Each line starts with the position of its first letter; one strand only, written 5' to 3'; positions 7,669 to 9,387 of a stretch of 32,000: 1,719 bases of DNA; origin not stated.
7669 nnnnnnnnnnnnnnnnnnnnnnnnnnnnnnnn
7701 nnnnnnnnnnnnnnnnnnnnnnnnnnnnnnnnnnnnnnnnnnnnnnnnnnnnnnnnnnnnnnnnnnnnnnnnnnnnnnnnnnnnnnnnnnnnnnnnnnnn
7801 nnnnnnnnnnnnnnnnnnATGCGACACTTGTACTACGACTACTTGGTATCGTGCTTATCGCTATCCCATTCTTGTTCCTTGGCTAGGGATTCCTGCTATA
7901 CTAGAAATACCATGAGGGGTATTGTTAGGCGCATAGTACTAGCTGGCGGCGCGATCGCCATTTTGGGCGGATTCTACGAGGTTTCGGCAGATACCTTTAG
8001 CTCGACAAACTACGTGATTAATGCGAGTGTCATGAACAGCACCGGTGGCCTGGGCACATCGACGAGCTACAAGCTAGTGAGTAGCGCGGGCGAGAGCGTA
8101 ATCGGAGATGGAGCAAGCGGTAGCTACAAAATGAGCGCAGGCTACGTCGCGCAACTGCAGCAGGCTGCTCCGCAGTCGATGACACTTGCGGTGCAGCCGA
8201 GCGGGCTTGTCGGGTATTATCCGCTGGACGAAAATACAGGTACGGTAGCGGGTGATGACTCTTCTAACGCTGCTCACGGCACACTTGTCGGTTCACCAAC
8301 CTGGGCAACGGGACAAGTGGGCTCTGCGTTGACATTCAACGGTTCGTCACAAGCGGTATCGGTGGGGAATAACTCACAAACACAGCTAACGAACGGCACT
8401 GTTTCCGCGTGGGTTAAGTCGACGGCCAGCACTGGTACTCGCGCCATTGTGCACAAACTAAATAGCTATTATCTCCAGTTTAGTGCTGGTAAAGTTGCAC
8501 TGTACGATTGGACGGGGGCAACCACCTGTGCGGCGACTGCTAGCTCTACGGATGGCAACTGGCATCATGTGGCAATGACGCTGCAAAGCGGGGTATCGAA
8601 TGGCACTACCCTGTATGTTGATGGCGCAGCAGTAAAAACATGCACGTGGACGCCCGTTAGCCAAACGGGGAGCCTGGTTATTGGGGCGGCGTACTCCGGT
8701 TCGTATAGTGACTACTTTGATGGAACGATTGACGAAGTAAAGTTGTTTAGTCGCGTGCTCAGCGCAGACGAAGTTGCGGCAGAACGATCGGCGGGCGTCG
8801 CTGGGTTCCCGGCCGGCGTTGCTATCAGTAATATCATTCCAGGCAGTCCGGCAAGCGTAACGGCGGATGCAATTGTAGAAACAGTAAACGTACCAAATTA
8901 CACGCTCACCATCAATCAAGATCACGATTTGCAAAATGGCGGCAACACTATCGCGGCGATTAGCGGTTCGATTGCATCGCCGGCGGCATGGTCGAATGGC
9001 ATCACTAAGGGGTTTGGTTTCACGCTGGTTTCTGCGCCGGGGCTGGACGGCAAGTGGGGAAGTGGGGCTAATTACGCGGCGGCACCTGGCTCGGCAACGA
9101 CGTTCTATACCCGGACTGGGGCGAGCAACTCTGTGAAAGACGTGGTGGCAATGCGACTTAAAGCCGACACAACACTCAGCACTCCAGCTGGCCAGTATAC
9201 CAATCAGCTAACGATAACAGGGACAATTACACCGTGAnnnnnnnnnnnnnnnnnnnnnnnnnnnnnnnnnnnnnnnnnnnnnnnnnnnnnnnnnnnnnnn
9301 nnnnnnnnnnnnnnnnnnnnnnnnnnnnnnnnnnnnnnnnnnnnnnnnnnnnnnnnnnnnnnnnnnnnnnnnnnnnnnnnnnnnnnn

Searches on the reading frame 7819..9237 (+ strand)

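Call 15: search_protein_families(library=pfam, proteins=[window:7819-9237:+], max_evalue=0.001)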
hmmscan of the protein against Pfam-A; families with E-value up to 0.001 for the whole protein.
window:7819-9237:+ (472 aa): 2 families
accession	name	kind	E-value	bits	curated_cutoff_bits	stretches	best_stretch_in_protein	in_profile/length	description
PF13385.13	Laminin_G_3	-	2.2e-27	96.5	27.6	1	174-320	1-151/151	Concanavalin A-like lectin/glucanases superfamily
PF02210.31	Laminin_G_2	-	0.00017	22.5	22.9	1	240-309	47-123/126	Laminin G domain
